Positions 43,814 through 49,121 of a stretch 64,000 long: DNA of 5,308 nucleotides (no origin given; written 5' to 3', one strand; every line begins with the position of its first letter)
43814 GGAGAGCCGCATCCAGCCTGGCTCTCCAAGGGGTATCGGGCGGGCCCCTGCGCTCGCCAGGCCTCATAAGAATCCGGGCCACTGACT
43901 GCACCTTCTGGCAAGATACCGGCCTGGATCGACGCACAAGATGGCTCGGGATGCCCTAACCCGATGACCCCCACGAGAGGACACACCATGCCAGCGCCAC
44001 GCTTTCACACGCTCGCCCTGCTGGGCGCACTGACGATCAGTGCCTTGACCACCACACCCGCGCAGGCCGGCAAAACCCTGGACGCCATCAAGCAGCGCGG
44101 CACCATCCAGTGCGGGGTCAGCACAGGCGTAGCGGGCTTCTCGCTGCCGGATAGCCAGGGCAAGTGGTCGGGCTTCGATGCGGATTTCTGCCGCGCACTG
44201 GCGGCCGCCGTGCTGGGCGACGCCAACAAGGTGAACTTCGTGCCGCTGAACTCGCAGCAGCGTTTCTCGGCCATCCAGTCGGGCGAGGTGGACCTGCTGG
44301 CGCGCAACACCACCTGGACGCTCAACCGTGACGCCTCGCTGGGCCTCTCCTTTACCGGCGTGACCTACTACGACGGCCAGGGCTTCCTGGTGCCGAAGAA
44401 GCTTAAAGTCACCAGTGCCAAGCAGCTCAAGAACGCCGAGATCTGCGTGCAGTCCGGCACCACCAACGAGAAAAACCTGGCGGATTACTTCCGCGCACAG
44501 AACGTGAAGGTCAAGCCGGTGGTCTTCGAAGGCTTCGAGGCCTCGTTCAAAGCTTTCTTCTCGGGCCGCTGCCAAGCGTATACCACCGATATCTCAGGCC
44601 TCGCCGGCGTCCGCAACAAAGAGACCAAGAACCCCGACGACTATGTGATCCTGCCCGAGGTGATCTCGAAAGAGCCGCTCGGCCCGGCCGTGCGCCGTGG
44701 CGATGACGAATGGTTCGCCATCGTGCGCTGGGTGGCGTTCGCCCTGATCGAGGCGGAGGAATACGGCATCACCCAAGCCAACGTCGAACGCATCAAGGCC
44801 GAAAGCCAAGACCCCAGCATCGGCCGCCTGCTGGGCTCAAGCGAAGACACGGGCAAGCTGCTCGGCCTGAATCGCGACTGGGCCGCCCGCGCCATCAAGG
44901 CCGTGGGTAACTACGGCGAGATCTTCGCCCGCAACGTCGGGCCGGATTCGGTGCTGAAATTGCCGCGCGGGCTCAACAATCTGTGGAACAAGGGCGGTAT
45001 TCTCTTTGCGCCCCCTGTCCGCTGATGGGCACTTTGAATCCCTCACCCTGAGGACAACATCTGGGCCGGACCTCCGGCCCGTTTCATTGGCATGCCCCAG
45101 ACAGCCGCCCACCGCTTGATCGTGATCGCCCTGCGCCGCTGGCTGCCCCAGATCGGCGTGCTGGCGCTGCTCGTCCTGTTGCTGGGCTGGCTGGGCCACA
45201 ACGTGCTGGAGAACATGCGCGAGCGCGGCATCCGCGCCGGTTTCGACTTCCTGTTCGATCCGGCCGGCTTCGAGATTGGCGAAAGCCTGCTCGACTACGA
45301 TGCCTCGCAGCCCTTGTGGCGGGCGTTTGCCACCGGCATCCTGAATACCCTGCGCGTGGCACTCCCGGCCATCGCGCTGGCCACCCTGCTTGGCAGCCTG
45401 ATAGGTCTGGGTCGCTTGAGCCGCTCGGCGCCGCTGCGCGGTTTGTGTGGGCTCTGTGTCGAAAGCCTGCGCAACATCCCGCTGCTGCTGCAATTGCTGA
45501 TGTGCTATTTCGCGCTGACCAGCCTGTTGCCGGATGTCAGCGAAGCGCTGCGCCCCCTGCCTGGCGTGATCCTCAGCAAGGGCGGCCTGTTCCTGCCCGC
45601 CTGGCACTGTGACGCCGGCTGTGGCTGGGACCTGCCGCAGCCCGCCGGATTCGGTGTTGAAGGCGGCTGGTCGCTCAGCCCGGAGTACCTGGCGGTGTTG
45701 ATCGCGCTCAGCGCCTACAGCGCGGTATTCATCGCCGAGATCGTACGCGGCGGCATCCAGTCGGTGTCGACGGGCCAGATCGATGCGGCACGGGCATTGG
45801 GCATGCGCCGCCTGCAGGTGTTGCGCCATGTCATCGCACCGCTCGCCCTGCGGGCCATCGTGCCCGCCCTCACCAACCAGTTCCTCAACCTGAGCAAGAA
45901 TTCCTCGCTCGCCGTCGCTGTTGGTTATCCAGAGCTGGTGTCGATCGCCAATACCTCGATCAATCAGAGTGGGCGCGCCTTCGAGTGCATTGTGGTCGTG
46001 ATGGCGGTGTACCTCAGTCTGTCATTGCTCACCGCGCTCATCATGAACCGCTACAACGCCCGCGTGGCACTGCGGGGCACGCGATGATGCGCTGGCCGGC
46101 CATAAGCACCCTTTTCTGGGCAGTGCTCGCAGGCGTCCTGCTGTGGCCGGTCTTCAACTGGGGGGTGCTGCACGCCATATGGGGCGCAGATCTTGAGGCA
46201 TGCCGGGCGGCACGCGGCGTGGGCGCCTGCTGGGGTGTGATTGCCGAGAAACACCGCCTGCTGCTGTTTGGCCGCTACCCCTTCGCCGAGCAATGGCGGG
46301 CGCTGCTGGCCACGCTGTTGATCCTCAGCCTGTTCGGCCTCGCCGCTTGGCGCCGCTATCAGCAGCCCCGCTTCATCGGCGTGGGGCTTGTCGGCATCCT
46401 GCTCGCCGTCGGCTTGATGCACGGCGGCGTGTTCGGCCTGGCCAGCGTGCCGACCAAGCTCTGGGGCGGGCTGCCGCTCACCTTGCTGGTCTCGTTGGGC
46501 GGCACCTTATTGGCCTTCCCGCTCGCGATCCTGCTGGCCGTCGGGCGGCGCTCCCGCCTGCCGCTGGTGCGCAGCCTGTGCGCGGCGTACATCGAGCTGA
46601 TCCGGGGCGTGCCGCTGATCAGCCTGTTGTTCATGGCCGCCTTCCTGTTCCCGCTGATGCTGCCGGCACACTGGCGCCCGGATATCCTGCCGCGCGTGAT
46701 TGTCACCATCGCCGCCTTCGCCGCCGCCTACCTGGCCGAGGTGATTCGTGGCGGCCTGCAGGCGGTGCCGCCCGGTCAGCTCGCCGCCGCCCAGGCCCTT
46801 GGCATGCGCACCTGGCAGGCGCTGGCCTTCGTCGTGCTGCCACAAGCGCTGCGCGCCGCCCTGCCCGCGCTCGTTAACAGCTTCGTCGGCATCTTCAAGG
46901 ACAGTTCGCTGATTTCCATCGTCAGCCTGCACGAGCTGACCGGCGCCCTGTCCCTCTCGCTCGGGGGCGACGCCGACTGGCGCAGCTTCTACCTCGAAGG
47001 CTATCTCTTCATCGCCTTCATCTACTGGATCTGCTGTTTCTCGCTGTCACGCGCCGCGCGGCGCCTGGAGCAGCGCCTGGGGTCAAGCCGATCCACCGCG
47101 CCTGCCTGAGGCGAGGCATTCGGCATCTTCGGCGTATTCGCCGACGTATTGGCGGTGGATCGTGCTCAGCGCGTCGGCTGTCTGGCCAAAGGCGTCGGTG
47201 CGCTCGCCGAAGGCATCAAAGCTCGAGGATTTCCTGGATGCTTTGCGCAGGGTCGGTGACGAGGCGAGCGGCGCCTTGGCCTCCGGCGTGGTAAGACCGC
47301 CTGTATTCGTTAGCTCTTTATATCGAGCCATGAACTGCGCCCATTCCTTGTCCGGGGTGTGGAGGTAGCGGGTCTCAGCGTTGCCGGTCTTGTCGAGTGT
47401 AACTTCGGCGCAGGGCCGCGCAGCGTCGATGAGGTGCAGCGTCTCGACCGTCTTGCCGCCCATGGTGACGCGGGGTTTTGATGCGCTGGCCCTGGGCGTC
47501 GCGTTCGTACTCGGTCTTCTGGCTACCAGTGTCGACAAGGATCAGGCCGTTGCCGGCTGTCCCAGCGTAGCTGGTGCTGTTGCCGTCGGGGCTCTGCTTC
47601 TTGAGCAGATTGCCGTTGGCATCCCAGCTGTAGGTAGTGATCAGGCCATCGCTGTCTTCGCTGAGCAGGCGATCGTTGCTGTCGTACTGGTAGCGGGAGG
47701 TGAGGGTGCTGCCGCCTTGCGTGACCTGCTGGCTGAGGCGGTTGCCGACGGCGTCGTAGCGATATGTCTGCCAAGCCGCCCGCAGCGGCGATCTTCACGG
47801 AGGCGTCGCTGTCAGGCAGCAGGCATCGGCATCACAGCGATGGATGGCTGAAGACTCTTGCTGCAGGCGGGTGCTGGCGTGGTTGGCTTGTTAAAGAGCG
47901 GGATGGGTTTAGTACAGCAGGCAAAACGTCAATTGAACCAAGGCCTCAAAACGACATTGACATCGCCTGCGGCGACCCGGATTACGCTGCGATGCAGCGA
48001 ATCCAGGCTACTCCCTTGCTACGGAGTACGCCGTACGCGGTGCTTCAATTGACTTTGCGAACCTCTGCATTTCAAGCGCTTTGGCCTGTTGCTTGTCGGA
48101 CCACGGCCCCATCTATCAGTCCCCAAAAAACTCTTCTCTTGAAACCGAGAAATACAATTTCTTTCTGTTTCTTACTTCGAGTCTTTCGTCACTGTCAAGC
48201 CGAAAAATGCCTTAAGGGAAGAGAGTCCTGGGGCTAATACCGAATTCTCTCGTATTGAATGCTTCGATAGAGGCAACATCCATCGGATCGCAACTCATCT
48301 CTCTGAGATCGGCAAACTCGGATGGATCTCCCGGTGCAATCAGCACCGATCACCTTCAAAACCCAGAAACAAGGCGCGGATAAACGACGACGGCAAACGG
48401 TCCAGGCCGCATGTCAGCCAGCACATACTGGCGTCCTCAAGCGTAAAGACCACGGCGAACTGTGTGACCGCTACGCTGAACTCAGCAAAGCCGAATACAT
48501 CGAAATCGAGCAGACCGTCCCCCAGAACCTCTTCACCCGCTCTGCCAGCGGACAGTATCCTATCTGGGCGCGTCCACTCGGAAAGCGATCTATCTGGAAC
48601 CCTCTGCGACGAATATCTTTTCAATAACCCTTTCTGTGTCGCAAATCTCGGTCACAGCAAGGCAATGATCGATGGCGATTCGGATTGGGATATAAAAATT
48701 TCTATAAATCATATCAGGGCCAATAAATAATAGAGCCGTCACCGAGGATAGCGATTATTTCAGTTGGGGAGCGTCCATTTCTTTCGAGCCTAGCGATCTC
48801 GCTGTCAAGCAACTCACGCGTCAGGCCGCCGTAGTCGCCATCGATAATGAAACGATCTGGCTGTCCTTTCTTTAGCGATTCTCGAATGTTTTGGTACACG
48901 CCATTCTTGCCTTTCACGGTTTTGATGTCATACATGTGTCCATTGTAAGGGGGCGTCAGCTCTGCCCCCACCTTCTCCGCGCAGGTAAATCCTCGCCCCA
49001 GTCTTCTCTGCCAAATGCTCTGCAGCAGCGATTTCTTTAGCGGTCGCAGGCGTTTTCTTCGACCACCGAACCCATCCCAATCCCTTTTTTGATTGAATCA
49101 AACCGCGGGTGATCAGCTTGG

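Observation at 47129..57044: Array of four orphan rhs-core / toxin / immunity cassettes with no full-length rhs, VgrG or PAAR gene in the window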

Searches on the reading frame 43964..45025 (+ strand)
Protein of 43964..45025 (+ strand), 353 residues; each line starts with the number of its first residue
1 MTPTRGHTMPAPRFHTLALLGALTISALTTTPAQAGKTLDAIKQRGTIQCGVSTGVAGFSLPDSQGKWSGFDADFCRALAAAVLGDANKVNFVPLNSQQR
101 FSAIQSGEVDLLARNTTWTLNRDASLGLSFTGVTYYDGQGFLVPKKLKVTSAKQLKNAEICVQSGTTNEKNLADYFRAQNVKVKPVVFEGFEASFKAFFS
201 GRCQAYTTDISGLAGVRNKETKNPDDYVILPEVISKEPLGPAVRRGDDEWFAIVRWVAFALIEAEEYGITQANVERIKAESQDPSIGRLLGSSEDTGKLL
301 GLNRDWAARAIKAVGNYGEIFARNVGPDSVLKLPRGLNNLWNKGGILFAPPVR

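Call 14: find_encoding_contigs(protein=window:43964-45025:+, flank=10000, max_places=8)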
Protein window:43964-45025:+ (353 aa): no gene with exactly this product is on record in the collection.

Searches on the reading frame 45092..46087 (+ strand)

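Call 33: search_protein_families(library=pfam, proteins=[P0076, L031:9492-9776:+, L031:19569-20009:+], max_evalue=0.001)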
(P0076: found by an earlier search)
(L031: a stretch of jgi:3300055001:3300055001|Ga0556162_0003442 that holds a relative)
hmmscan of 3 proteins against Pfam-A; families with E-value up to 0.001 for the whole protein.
P0076 (3187 aa): 11 families
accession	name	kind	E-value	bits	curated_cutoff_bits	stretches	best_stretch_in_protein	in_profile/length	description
PF05593.20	RHS_repeat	-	1.3e-123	402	22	17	2413-2449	1-37/38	RHS Repeat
PF05345.18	He_PIG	-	4.1e-74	245.5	24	8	773-850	9-96/96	Putative Ig domain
PF17963.7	Big_9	-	1.3e-44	151.5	23.6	5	1312-1393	1-85/89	Bacterial Ig domain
PF24908.1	Ig_SIBA-E_2nd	-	1.4e-28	99.8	27.8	1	1499-1563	5-76/117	Integrin beta-like protein A-E, second Ig-like domain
PF17892.7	Cadherin_5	-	2.1e-13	50.3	26.5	0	876-940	30-96/98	Cadherin-like domain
PF17803.7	Cadherin_4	-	4.6e-08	33.9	25.1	0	1312-1355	11-58/71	Bacterial cadherin-like domain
PF19077.6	Big_13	-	7.8e-06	26.8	27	0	1081-1119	56-96/102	Bacterial Ig-like domain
PF07495.19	Y_Y_Y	-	1.2e-05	25.5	26.6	0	816-850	29-63/65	Y_Y_Y domain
PF15418.12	DUF4625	-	1.9e-05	25.4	27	0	1744-1771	103-130/131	Domain of unknown function (DUF4625)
PF20148.4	DUF6531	-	2.1e-05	25.2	24.1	1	1778-1822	9-51/74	Domain of unknown function (DUF6531)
PF00801.26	PKD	-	0.0002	21.7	23.5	0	1335-1393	19-76/80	PKD domain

L031:9492-9776:+ (94 aa): 0 families

L031:19569-20009:+ (147 aa): 0 families

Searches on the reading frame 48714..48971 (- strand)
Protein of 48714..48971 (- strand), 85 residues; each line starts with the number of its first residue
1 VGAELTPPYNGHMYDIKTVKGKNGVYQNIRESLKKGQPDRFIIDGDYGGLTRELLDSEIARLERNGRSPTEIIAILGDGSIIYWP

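Call 8: search_protein_families(library=pfam, proteins=[window:48714-48971:-], max_evalue=0.01)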
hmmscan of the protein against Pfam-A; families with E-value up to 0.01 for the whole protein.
window:48714-48971:- (85 aa): 2 families
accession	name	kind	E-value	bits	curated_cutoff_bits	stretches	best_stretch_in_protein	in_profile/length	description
PF18451.7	CdiA_C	-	6.6e-07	29.9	26.6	1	10-81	8-81/81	Contact-dependent growth inhibition CdiA C-terminal domain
PF15851.11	DUF4723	-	0.0089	16.7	27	0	4-45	11-51/82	Domain of unknown function (DUF4723)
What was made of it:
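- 48714..49287 (-): CT-A': a toxin tip of the CdiA_C (PF18451) type with one or more frameshifts. PF18451 matches at E=6.6e-7 (call 8).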

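Call 9: search_protein_families(library=ncbifam, proteins=[window:48714-48971:-], max_evalue=0.01)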
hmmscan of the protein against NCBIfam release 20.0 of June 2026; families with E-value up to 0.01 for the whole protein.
window:48714-48971:- (85 aa): 0 families
